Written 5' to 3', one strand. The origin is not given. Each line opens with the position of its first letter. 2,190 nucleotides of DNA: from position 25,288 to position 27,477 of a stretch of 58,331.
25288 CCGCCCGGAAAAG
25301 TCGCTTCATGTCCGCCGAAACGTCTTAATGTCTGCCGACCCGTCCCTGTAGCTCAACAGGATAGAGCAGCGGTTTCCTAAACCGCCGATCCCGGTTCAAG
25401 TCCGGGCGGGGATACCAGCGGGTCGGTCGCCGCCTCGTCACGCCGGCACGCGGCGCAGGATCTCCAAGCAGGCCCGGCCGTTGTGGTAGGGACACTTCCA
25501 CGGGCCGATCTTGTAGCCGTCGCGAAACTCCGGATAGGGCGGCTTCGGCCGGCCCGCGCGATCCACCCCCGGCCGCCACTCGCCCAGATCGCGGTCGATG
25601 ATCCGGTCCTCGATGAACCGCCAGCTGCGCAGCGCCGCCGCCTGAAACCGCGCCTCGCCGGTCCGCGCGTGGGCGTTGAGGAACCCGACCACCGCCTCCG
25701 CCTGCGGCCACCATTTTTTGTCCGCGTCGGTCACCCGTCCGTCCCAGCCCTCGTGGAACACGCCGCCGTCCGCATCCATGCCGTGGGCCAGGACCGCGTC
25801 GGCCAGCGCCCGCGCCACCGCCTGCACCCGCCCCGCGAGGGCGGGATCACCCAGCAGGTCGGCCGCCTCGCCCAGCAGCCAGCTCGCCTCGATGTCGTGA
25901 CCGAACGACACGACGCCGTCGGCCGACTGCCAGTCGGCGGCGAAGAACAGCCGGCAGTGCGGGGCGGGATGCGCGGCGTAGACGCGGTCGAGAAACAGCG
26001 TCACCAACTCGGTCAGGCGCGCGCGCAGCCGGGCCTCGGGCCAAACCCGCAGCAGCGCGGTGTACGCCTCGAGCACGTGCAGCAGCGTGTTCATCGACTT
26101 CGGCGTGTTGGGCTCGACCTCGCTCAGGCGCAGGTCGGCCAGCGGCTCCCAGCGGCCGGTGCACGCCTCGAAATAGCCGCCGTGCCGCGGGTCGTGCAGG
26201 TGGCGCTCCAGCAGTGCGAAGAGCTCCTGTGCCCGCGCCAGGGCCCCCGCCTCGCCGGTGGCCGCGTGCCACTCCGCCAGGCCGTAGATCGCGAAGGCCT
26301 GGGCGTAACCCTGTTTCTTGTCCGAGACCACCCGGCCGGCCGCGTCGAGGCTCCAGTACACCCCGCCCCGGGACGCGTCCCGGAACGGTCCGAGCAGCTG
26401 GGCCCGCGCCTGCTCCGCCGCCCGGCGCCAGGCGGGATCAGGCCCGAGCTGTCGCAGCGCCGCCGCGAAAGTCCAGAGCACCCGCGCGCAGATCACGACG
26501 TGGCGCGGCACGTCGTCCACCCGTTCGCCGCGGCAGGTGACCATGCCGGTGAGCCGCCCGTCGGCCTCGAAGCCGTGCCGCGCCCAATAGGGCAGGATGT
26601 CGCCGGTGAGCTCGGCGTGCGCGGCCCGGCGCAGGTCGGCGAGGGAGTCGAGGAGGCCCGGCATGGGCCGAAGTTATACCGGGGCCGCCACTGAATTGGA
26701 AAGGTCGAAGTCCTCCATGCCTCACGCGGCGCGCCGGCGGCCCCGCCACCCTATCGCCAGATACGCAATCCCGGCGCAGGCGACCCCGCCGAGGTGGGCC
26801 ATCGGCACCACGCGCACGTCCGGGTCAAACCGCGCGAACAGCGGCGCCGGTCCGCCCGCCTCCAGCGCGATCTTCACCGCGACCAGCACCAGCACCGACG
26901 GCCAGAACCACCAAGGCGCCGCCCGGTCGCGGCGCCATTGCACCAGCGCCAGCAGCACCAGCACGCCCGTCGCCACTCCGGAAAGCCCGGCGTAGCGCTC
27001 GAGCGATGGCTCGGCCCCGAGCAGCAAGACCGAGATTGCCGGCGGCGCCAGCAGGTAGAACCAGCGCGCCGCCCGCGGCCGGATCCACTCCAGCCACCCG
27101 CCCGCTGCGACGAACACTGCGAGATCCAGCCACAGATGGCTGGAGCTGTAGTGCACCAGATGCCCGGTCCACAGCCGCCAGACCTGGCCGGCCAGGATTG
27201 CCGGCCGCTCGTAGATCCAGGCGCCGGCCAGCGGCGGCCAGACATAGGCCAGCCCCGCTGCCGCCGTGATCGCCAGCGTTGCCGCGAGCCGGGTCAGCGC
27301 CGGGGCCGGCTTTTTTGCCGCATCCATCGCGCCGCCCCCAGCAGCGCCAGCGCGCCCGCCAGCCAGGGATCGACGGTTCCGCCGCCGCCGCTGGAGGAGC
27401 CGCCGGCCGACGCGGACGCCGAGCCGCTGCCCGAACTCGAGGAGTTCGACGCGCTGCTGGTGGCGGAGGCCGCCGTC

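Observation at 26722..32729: Dedicated rhombosortase-like protease translationally overlapped with a 1811-aa NHL-array substrate carrying a GlyGly/PEP-like C-terminal sorting tail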

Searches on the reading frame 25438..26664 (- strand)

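Call 27: search_protein_families(library=pfam, proteins=[window:25438-26664:-], max_evalue=0.00001)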
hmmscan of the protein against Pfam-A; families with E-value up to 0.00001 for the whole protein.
window:25438-26664:- (408 aa): 1 family
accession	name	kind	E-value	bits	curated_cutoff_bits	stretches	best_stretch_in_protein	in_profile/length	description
PF07221.17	GlcNAc_2-epim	-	2e-44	152.7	23.4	1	46-378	10-335/347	N-acylglucosamine 2-epimerase (GlcNAc 2-epimerase)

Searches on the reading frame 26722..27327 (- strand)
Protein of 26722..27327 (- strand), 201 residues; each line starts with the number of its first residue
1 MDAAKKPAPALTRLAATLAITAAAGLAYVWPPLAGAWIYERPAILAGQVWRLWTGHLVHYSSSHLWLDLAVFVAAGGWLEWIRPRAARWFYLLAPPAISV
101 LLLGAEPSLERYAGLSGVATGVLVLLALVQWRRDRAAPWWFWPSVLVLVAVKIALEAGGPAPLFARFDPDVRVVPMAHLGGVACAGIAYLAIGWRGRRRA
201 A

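Call 5: search_protein_families(library=ncbifam, proteins=[window:26722-27327:-], max_evalue=10)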
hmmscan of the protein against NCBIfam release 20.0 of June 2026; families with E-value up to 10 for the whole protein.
window:26722-27327:- (201 aa): 5 families
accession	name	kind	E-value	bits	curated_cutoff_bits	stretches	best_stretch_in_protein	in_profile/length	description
TIGR03902.1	rhom_GG_sort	equivalog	4.6e-32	111.1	84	1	38-188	5-152/154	rhombosortase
TIGR04239.1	rhombo_GlpG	equivalog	0.00028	20.7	250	1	43-135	129-220/271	rhomboid family intramembrane serine protease GlpG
TIGR04476.1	exosort_XrtN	exception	0.13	11.3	200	1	120-155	33-67/406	exosortase N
NF008155.0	PRK10907.1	equivalog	0.18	11.1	335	1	43-136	129-218/276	rhomboid family intramembrane serine protease GlpG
NF007280.0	PRK09739.1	equivalog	0.27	10.8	162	1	24-74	81-127/199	NAD(P)H oxidoreductase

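Call 6: search_protein_families(library=pfam, proteins=[window:26722-27327:-], max_evalue=10)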
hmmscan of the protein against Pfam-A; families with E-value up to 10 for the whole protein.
window:26722-27327:- (201 aa): 3 families
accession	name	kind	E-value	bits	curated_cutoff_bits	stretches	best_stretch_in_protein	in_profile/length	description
PF01694.28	Rhomboid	-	1.8e-09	38.4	22.6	1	47-194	2-141/143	Rhomboid domain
PF24008.1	DUF7322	-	0.066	13.2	27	1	141-189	11-56/61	Domain of unknown function (DUF7322)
PF22570.1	LiaF-TM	-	0.1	13.9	27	1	113-157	2-45/98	LiaF transmembrane domain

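Call 9: find_homologous_proteins(query=window:26722-27327:-)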
Query window:26722-27327:- (201 aa): 179 proteins with E <= 0.001 among 5546 candidates; the best 120 are listed.
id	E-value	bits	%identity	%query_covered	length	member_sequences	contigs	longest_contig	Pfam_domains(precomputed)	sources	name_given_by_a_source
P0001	1.2e-108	380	90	100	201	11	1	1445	PF01694.29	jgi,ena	-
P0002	3.6e-97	342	82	100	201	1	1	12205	PF01694.29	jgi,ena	-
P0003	1.5e-96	340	80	100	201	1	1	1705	PF01694.29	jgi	jgi:rhomboid family GlyGly-CTERM serine protease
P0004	3.4e-96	339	81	100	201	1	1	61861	PF01694.29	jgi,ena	-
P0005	1.5e-94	334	80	100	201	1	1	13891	PF01694.29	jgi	jgi:rhomboid family GlyGly-CTERM serine protease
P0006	6.2e-88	312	76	95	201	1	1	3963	PF01694.29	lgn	-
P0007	3.8e-84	300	76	98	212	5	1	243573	PF01694.29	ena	-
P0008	2.4e-78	281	72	97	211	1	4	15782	PF01694.29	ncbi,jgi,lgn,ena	-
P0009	3.0e-78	280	70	100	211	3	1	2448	PF01694.29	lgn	-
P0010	7.3e-78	279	70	100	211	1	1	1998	PF01694.29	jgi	jgi:rhomboid family GlyGly-CTERM serine protease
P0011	1.8e-77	278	70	97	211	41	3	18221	PF01694.29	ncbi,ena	-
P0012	6.6e-76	273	68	100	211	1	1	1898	PF01694.29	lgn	-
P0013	8.8e-76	272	68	99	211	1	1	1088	PF01694.29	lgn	-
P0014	2.0e-75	271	70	97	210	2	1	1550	PF01694.29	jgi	jgi:rhomboid family GlyGly-CTERM serine protease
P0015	5.3e-75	270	65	99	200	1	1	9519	PF01694.29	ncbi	-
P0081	2.3e-48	183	56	86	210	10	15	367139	PF01694.29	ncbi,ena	-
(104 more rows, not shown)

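Call 13: find_related_loci(query=window:26722-27327:-, collection=genome_contigs, flank=10000)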
Query window:26722-27327:- (201 aa) in genome_contigs; peptide patterns used: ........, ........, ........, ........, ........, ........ (x = any residue, [..] = any of these).
180 stretches matched a pattern; 30 encode a relative of the query (tblastn E <= 1e-3); 30 distinct loci.
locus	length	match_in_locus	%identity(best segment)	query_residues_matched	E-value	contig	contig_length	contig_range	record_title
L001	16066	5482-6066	70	1-195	9e-74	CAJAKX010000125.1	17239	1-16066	MAG: uncultured Opitutae bacterium isolate A-3_bin-153 genome assembly, contig: bin-153:125/459, whole genome shotgun se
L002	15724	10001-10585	72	1-195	2e-70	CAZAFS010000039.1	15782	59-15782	MAG TPA_asm: uncultured Opitutaceae bacterium isolate binchicken_co241_74 genome assembly, contig: NODE_3609_length_1578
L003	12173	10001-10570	62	6-195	2e-70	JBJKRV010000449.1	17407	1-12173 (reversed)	MAG: Opitutaceae bacterium isolate Bin_67 S1Ck127_1928592_flag_1_multi_5.0000_len_17407, whole genome shotgun sequence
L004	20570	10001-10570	70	1-190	7e-68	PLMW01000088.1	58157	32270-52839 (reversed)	MAG: Opitutia bacterium isolate fen_1467 73.20120800_E2X.33_contig_2137, whole genome shotgun sequence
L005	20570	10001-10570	65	1-190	9e-68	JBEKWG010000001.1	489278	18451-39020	MAG: Opitutaceae bacterium isolate SPRUCE 622 SPRUCE_622_1, whole genome shotgun sequence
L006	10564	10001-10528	65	1-176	1e-61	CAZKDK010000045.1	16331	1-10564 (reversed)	MAG TPA_asm: uncultured Opitutaceae bacterium isolate binchicken_co50_396 genome assembly, contig: NODE_4047_length_1633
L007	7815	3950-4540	65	1-201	5e-59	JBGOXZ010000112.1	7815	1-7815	MAG: Opitutaceae bacterium isolate OBJ_0618_130150_55 k141_7339080_length_7815_cov_16.7782, whole genome shotgun sequenc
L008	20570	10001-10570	65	5-194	6e-56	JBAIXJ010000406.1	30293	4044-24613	MAG: Opitutales bacterium isolate bin_2 c_000019590445, whole genome shotgun sequence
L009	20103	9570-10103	55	9-187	2e-54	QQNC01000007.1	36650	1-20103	MAG: Verrucomicrobia bacterium isolate Opi-474 Ga0133913_10004178, whole genome shotgun sequence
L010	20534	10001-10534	55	9-187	3e-53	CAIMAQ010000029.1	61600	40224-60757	MAG: uncultured Opitutae bacterium isolate Umea1p3_bin-247 genome assembly, contig: bin-247:029/126, whole genome shotgu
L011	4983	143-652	53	17-187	9e-52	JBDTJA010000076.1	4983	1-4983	MAG: Opitutaceae bacterium isolate cluster2_bin.41 k127_1230967, whole genome shotgun sequence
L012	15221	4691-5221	53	16-192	1e-50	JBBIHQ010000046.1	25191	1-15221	MAG: Opitutia bacterium isolate SIS170217_bin_118 NODE_2175_length_25191_cov_8.983092, whole genome shotgun sequence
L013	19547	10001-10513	56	16-187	3e-53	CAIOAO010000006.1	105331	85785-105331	MAG: uncultured Opitutae bacterium isolate YR2_bin-0342 genome assembly, contig: bin-0342:006/110, whole genome shotgun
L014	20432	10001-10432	40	39-181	1e-18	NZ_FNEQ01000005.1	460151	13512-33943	Duganella sp. OV510, whole genome shotgun sequence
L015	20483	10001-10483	37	39-197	8e-16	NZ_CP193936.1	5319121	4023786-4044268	Duganella sp. P38 chromosome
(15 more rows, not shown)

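Call 23: search_solved_structures(query=window:26722-27327:-, max_evalue=1, show_alignments=1)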
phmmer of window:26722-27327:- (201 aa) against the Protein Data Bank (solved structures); distinct sequences matched with E-value up to 1: 3.
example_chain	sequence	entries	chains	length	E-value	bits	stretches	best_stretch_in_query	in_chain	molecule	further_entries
2nr9_A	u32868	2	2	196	0.04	16.6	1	46-126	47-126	Protein glpG homolog | Rhomboid protease glpG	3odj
3oc7_A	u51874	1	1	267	0.18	14.5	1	165-193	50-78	Enoyl-CoA hydratase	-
4knp_A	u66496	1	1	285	0.21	14.3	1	165-193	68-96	enoyl-CoA hydratase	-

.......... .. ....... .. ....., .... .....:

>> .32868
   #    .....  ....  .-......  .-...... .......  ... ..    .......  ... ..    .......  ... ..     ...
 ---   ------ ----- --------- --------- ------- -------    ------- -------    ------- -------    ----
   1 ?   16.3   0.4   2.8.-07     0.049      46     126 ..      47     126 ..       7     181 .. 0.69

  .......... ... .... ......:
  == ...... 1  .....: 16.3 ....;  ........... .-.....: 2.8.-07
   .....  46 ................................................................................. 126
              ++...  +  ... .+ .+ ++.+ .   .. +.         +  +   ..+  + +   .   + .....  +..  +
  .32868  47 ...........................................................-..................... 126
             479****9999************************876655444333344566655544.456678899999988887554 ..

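Call 31: find_encoding_contigs(protein=P0081, flank=8000, max_places=4)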
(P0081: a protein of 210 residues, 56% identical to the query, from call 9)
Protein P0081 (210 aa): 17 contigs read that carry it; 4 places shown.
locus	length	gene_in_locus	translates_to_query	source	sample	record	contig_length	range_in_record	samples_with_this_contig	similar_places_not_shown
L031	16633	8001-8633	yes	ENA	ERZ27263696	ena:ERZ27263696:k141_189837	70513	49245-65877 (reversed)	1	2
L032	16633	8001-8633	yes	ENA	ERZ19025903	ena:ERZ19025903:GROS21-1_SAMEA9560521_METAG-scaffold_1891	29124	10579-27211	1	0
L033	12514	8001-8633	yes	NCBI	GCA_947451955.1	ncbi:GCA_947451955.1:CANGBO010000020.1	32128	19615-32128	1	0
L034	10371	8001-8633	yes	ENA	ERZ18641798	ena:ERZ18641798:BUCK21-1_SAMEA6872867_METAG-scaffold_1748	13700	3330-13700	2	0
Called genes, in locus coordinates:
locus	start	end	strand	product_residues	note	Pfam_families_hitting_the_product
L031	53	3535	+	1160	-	-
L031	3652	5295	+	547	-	PF00478:IMPDH, PF00571:CBS (faint)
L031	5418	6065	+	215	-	-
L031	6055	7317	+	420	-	PF00413:Peptidase_M10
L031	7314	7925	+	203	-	PF01694:Rhomboid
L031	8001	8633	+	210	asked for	PF01694:Rhomboid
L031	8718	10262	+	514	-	PF00709:Adenylsucc_synt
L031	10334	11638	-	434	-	PF08245:Mur_ligase_M, PF02875:Mur_ligase_C (faint)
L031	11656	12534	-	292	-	PF01039:Carboxyl_trans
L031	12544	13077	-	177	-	-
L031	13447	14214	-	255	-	PF01416:PseudoU_synth_1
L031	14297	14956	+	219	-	PF00702:Hydrolase, PF12710:HAD, PF13419:HAD_2, PF13242:Hydrolase_like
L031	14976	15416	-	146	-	PF03652:RuvX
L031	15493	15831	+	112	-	PF00581:Rhodanese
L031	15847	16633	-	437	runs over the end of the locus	PF01120:Alpha_L_fucos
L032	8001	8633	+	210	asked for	PF01694:Rhomboid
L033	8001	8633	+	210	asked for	PF01694:Rhomboid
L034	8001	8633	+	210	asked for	PF01694:Rhomboid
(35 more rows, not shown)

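Call 32: find_encoding_contigs(protein=window:26722-27327:-, flank=3000, max_places=3)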
Protein window:26722-27327:- (201 aa): 8 contigs read that carry it; 3 places shown.
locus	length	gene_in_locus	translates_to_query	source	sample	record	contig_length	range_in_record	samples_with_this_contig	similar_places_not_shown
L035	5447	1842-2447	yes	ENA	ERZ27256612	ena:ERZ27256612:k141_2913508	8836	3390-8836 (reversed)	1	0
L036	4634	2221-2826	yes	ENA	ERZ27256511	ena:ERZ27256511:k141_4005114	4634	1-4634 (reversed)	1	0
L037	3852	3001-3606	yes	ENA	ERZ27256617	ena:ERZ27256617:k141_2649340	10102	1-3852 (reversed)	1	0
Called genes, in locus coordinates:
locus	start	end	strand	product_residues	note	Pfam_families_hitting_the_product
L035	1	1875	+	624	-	?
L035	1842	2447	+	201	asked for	PF01694:Rhomboid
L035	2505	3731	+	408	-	PF07221:GlcNAc_2-epim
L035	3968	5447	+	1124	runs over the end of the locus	PF17128:DUF5107, PF00515:TPR_1 (faint), PF13428:TPR_14 (faint), PF13431:TPR_17 (faint), PF13432:TPR_16 (faint), PF13424:TPR_12 (weak), PF07719:TPR_2 (weak), PF13414:TPR_11 (weak), +3 more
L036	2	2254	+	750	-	?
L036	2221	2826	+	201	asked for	PF01694:Rhomboid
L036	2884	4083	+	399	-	PF07221:GlcNAc_2-epim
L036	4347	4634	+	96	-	?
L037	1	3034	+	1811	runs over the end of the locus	-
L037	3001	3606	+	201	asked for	PF01694:Rhomboid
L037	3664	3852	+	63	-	?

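Call 46: search_protein_families(library=ncbifam, proteins=[L031:7314-7925:+, L031:8001-8633:+, L031:6055-7317:+, L012:1938-4667:+, L004:9944-10609:+], max_evalue=0.001)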
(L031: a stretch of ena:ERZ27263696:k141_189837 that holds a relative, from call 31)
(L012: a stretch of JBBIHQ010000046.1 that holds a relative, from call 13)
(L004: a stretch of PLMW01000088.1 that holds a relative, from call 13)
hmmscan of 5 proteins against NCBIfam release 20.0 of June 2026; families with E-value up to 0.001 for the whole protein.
L031:7314-7925:+ (203 aa): 2 families
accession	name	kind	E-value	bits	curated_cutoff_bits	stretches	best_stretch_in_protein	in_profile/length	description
TIGR03902.1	rhom_GG_sort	equivalog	6.8e-31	107.3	84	1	34-189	3-153/154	rhombosortase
TIGR04239.1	rhombo_GlpG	equivalog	0.00019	21.3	250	1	29-136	117-223/271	rhomboid family intramembrane serine protease GlpG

L031:8001-8633:+ (210 aa): 2 families
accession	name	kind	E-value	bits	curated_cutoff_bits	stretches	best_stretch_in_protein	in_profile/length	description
TIGR03902.1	rhom_GG_sort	equivalog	1.4e-31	109.5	84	1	44-197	3-153/154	rhombosortase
NF008155.0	PRK10907.1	equivalog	0.00073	19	335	1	34-125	112-202/276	rhomboid family intramembrane serine protease GlpG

L031:6055-7317:+ (420 aa): 2 families
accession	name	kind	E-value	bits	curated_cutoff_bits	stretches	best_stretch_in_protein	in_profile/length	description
NF041905.1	MXAN_2677_2678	equivalog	8.4e-08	31.6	250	1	119-211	131-234/283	myxosortase-dependent metalloprotease, MXAN_2677/MXAN_2678 family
NF038122.1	metallo_LGF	subfamily_domain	8.1e-07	29.3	80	1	113-176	91-158/274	NF038122 family metalloprotease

L012:1938-4667:+ (909 aa): 4 families
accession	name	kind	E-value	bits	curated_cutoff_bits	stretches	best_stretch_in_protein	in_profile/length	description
NF035926.1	scyF_NHL_VPEP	equivalog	3e-30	105.6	350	3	697-867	143-296/376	scytonemin biosynthesis PEP-CTERM protein ScyF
NF033206.1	ScyE_fam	subfamily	8.2e-11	42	80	1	817-874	141-198/333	ScyD/ScyE family protein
NF041905.1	MXAN_2677_2678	equivalog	3.3e-05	23.1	250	1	152-181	181-210/283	myxosortase-dependent metalloprotease, MXAN_2677/MXAN_2678 family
NF047780.1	LIC12708_fam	subfamily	0.00017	20.6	150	0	661-727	66-141/391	LIC_12708 family protein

L004:9944-10609:+ (221 aa): 1 family
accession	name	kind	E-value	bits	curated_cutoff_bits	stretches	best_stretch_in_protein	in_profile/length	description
TIGR03902.1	rhom_GG_sort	equivalog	1.8e-33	115.7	84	1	55-208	3-153/154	rhombosortase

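Call 51: predict_structure(alignment_id=A1)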
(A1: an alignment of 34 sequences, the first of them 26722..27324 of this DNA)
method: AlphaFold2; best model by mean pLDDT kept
length: 200 residues; sequences in the alignment: 34
mean_pLDDT: 92.5   pTM: 0.89
mean pLDDT of the five models: 92.5, 92.3, 91.8, 90.1, 90.0
residues with pLDDT >= 90: 159; 70-90: 33; 50-70: 8; < 50: 0
segments of 3 or more residues with pLDDT < 50: none
pLDDT, mean of each block of 10 residues (from residue 1): 70 95 98 98 98 97 96 97 96 98 96 97 98 93 97 86 76 93 97 75
secondary structure, 60 per line:
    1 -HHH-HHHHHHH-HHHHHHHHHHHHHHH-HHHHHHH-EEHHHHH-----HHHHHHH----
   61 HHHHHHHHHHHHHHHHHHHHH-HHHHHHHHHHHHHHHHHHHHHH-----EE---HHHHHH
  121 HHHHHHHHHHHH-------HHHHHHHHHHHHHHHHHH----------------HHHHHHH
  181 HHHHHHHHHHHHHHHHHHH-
elements in order: H6-12 H14-28 H30-36 H40-44 H50-56 H61-81 H83-104 H115-132 H140-157 H174-199

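Call 54: fold_search(model_id=the predicted structure, library=pdb)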
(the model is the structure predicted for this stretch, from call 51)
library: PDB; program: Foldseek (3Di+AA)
matches with E <= 10: 95; with E <= 0.001: 28
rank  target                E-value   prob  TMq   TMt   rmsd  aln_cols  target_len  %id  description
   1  2nr9                  6.3e-05  1.00  0.66  0.69   3.8       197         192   24  Crystal structure of GlpG, Rhomboid Peptidase from Haemophilus influenzae (released 2006-11-14)
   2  6pju_A                7.6e-05  1.00  0.61  0.70   4.1       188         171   17  Time-resolved structural snapshot of proteolysis by GlpG inside the membrane (released 2019-11-27)
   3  6pjq_A                8.4e-05  1.00  0.61  0.70   3.9       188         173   16  Time-resolved structural snapshot of proteolysis by GlpG inside the membrane (released 2019-11-27)
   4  6pj5_A                1.2e-04  1.00  0.63  0.70   4.0       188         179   16  Time-resolved structural snapshot of proteolysis by GlpG inside the membrane (released 2019-10-02)
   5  3txt                  1.2e-04  1.00  0.56  0.63   5.2       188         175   19  Crystal structure of GlpG in complex with inhibitor DFP (released 2011-12-07)
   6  2o7l                  1.4e-04  1.00  0.62  0.70   3.9       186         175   17  The open-cap conformation of GlpG (released 2006-12-26)
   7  3zmj                  1.8e-04  1.00  0.64  0.71   4.0       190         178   15  Structure of E.coli rhomboid protease GlpG in complex with monobactam L61 (released 2013-05-22)
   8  4qnz_A                1.8e-04  1.00  0.64  0.69   3.9       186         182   15  Crystal structure of rhomboid intramembrane protease GlpG F146I in complex with peptide derived inhibitor Ac-FATA-cmk (released 2014-09-24)
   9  6pj4_A                1.9e-04  1.00  0.69  0.76   2.9       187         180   15  Time-resolved structural snapshot of proteolysis by GlpG inside the membrane (released 2019-10-02)
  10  2xow                  2.0e-04  1.00  0.63  0.70   4.1       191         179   16  Structure of GlpG in complex with a mechanism-based isocoumarin inhibitor (released 2010-10-13)
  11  8ab5_A                2.2e-04  1.00  0.64  0.71   4.1       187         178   17  Structure of E. coli GlpG in complex with peptide derived inhibitor Ac-VRHA-conh-[4-(4-butyl)-phenoxy-1-phenyl-2-butyl (released 2023-10-25)
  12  6pja_A                2.2e-04  1.00  0.62  0.69   4.2       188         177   18  Time-resolved structural snapshot of proteolysis by GlpG inside the membrane (released 2019-10-02)
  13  5f5d                  2.3e-04  1.00  0.65  0.74   3.4       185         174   16  Crystal structures and Inhibition kinetics reveal a two-state catalytic mechanism with drug design implications for rhom (released 2016-02-24)
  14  6pjr_A                2.3e-04  1.00  0.65  0.73   4.2       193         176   16  Time-resolved structural snapshot of proteolysis by GlpG inside the membrane (released 2019-10-02)
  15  4qo0_A                2.5e-04  1.00  0.66  0.72   3.7       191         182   16  Crystal structure of rhomboid intramembrane protease GlpG in complex with peptide derived inhibitor Ac-FATA-cmk (released 2014-09-24)
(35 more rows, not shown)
